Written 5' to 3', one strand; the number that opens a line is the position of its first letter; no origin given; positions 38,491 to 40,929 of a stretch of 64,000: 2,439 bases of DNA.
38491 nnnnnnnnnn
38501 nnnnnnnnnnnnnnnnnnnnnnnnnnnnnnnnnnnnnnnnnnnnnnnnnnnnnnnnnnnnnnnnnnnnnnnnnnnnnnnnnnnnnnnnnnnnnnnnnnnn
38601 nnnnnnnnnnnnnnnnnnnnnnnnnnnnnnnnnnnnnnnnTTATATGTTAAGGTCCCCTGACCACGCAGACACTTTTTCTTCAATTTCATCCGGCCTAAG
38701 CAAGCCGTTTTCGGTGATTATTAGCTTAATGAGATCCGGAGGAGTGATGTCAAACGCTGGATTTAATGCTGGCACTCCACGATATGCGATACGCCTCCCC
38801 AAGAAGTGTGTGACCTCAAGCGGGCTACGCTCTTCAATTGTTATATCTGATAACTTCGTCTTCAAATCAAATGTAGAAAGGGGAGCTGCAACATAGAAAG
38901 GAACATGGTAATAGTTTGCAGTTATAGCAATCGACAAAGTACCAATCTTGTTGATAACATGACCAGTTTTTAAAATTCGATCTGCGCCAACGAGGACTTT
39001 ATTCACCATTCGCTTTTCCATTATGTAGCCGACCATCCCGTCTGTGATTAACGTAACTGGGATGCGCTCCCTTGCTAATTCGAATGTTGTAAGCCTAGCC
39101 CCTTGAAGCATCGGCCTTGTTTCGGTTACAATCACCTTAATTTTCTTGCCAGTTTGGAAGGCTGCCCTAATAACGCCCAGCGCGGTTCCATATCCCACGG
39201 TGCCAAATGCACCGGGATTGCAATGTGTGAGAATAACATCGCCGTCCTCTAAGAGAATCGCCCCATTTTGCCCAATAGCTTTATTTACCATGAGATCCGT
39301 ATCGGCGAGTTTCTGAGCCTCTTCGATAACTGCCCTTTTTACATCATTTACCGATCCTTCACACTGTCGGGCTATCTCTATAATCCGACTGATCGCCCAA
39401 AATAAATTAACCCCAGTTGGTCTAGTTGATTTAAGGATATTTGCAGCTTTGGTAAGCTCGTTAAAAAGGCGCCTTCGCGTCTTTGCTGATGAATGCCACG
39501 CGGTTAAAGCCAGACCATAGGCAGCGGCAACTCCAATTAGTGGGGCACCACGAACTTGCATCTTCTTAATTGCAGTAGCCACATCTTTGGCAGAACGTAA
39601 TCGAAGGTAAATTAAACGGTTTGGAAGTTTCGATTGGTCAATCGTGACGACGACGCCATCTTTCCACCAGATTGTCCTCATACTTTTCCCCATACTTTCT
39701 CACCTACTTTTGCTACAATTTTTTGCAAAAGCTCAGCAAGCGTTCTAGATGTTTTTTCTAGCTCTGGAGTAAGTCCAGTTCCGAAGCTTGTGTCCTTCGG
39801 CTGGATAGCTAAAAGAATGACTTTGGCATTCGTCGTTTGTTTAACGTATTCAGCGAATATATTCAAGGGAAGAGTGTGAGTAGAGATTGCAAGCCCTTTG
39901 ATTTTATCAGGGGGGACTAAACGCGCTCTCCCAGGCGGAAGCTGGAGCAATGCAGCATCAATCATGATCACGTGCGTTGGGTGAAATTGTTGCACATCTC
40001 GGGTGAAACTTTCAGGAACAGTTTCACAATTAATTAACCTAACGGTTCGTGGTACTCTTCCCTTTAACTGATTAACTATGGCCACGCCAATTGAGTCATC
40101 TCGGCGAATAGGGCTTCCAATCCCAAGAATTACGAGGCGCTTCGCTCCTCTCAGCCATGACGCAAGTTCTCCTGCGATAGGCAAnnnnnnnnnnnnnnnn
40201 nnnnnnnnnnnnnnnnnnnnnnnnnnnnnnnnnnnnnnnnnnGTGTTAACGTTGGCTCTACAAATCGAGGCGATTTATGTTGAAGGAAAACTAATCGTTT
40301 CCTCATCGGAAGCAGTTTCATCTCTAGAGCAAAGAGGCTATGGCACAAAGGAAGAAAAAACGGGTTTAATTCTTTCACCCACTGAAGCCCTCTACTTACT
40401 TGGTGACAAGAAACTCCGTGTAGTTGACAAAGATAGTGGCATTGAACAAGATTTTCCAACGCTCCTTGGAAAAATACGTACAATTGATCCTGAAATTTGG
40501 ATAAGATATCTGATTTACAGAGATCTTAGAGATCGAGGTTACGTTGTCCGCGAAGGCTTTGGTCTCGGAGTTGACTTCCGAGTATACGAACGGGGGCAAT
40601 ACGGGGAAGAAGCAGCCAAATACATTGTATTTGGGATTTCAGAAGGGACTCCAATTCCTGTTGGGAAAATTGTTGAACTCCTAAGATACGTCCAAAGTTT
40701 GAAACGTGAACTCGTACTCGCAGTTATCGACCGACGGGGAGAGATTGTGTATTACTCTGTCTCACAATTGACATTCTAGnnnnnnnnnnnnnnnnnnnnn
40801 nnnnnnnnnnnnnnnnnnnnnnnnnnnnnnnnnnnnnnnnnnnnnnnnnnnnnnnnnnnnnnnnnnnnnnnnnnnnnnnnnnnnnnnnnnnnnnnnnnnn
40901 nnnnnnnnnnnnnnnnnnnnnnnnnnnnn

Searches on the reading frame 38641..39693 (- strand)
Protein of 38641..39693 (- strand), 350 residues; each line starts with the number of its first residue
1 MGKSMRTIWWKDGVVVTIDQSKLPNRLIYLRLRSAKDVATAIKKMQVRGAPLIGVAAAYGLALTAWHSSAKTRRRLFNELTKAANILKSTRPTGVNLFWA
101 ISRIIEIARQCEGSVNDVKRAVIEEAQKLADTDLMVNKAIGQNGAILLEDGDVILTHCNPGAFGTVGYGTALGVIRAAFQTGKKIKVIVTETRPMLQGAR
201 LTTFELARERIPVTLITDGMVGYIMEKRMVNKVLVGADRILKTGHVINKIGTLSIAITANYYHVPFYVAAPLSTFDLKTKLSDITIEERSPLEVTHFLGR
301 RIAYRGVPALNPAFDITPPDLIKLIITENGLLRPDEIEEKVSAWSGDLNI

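Call 67: search_protein_families(library=pfam, proteins=[window:38641-39693:-], max_evalue=0.00001)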
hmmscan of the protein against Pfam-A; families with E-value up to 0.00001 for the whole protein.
window:38641-39693:- (350 aa): 1 family
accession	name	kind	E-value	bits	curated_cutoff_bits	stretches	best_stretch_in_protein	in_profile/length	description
PF01008.23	IF-2B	-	2.5e-91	306.3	22.4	1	46-334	1-280/280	Initiation factor 2 subunit family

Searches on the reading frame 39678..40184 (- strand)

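Call 67: search_protein_families(library=pfam, proteins=[window:39678-40184:-], max_evalue=0.00001)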
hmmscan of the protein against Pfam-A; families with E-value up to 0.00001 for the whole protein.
window:39678-40184:- (168 aa): 1 family
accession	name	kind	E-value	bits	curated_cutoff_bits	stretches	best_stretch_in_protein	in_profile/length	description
PF01750.23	HycI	-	5.4e-16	59.1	23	1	34-153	1-127/130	Hydrogenase maturation protease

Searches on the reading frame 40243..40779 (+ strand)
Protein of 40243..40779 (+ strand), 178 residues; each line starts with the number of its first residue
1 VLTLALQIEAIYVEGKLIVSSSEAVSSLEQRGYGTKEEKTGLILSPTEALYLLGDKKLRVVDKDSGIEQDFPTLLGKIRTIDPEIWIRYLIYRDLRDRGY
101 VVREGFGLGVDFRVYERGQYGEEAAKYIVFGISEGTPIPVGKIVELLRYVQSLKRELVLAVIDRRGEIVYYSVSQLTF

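Call 67: search_protein_families(library=pfam, proteins=[window:40243-40779:+], max_evalue=0.00001)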
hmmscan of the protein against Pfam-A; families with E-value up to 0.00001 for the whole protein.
window:40243-40779:+ (178 aa): 2 families
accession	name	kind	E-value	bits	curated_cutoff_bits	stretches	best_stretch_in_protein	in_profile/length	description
PF01974.23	tRNA_int_endo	-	1.2e-24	86.6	27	1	85-170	1-85/85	tRNA intron endonuclease, catalytic C-terminal domain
PF02778.19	tRNA_int_endo_N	-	4e-11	42.7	21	1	13-67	6-61/67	tRNA intron endonuclease, N-terminal domain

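Call 69: search_solved_structures(query=window:40243-40779:+, max_evalue=0.001, show_alignments=4)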
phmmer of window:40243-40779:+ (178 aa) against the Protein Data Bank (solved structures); distinct sequences matched with E-value up to 0.001: 21.
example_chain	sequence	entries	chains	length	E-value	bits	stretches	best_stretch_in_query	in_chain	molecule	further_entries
5x89_A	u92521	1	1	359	2.6e-28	102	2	15-164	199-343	EndA-like protein,tRNA-splicing endonuclease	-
1a79_A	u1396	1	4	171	1.3e-24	90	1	16-174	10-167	TRNA ENDONUCLEASE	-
2cv8_A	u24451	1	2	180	9e-17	64.5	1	36-170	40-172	tRNA-splicing endonuclease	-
4fz2_A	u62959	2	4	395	9.2e-15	57.9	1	85-161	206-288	tRNA intron endonuclease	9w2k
1r0v_A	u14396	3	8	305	3.4e-14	56.1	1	33-160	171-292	tRNA-intron endonuclease | Putative tRNA-intron endonuclease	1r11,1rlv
2gjw_A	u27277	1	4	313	4.2e-14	55.8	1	33-160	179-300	tRNA-splicing endonuclease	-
3p1y_A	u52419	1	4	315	1e-13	54.6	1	42-160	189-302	tRNA-splicing endonuclease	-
3ajv_B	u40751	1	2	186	2.3e-13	53.4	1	42-173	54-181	tRNA-splicing endonuclease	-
3p1z_B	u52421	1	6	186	1.4e-12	50.8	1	42-173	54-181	tRNA-splicing endonuclease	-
3iey_A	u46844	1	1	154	2.5e-10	43.5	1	47-169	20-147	tRNA-splicing endonuclease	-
2zyz_B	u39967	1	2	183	1.8e-08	37.4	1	40-170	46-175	tRNA-splicing endonuclease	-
3iey_B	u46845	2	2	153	2.7e-05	27.1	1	67-176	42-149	NEQ261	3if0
6z9u_A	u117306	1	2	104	5.9e-05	26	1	86-174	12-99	tRNA-splicing endonuclease subunit Sen34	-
8hmy_B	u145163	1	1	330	0.0001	25.2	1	86-174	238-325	tRNA-splicing endonuclease subunit Sen34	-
2ohc_A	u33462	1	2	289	0.00012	25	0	90-162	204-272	tRNA-splicing endonuclease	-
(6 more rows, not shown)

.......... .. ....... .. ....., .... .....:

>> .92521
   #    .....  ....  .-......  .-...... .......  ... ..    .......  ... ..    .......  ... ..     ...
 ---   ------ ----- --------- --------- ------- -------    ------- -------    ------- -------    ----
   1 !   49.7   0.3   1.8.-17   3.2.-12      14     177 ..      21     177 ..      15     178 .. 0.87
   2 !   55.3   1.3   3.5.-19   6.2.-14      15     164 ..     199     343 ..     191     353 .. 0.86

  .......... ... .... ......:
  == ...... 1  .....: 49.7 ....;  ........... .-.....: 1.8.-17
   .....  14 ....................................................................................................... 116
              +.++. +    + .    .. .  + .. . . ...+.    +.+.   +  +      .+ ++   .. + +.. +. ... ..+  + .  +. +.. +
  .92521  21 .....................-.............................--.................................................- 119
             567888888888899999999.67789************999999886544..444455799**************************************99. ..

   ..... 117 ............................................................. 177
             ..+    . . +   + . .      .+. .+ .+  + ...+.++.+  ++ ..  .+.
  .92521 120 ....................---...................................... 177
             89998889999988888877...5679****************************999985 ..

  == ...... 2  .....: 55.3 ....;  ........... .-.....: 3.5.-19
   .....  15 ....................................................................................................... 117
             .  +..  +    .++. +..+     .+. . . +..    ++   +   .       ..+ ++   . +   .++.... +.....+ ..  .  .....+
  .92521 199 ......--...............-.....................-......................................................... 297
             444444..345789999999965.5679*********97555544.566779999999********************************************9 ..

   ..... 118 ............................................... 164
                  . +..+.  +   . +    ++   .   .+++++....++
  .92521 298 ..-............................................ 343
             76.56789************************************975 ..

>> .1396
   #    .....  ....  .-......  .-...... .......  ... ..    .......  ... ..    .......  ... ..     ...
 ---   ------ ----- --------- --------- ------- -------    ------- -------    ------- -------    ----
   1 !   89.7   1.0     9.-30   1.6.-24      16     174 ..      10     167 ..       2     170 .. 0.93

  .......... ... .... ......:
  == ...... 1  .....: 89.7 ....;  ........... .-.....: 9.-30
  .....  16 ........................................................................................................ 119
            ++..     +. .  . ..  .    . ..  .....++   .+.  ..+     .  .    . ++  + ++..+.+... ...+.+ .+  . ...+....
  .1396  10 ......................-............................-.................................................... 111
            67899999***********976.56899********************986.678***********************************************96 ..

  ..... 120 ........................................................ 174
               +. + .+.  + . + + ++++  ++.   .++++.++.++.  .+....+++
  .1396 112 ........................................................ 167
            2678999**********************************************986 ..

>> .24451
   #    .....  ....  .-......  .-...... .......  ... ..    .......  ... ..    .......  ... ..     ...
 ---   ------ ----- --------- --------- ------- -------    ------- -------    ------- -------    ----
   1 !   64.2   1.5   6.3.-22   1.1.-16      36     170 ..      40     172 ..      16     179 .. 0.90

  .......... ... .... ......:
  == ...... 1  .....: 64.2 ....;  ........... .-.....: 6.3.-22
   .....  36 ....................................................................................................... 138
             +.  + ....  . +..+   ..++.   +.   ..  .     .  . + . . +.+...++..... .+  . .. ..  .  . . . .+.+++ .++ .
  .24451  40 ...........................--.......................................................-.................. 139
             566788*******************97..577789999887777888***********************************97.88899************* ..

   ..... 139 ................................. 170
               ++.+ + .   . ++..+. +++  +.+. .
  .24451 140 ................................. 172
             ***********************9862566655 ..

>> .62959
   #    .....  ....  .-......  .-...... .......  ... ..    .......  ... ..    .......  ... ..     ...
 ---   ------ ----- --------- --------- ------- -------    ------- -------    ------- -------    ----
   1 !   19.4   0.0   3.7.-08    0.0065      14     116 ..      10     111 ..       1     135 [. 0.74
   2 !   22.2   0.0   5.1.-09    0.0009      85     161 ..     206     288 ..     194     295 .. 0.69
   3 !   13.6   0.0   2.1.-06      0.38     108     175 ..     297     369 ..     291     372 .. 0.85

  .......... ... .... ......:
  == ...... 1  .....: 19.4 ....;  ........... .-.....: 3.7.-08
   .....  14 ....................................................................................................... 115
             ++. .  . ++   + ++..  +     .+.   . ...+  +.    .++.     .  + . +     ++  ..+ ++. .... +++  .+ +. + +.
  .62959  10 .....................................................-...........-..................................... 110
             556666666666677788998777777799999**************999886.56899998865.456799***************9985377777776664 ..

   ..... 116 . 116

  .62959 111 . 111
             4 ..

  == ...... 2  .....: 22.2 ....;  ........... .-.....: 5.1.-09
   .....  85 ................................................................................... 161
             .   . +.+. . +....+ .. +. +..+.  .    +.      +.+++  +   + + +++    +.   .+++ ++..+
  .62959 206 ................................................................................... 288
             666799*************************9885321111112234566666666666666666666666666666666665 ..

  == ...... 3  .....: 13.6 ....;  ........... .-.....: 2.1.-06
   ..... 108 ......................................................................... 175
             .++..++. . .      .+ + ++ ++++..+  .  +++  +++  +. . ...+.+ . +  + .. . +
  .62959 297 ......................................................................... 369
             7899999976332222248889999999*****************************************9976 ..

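Call 70: search_protein_families(library=ncbifam, proteins=[window:40243-40779:+], max_evalue=0.01)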
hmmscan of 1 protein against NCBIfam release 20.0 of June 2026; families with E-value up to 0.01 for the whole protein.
window:40243-40779:+ (178 aa): 8 families
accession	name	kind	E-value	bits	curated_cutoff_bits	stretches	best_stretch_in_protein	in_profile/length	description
NF006795.0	PRK09300.1-3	equivalog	1.1e-27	97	501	1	15-175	7-163/350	tRNA splicing endonuclease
NF006796.0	PRK09300.1-4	equivalog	1.8e-27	96.2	518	1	13-173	5-155/335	tRNA splicing endonuclease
TIGR00324.1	endA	equivalog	7.6e-25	87.8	59.6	1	14-174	8-175/177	tRNA-intron lyase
NF006794.0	PRK09300.1-1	equivalog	2.3e-15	56.4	383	1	29-175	22-160/346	tRNA splicing endonuclease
NF007085.0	PRK09539.1-2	equivalog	3.6e-09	36.9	157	1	82-175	31-119/124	tRNA-splicing endonuclease subunit beta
NF006797.0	PRK09300.1-5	equivalog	1.3e-07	31.2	292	1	90-174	204-283/290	tRNA splicing endonuclease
NF007084.0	PRK09539.1-1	equivalog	3.8e-05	23.6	162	1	86-176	50-136/140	tRNA-splicing endonuclease subunit beta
NF007086.0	PRK09539.1-3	equivalog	5.2e-05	23.9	101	1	125-176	36-87/92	tRNA-splicing endonuclease subunit beta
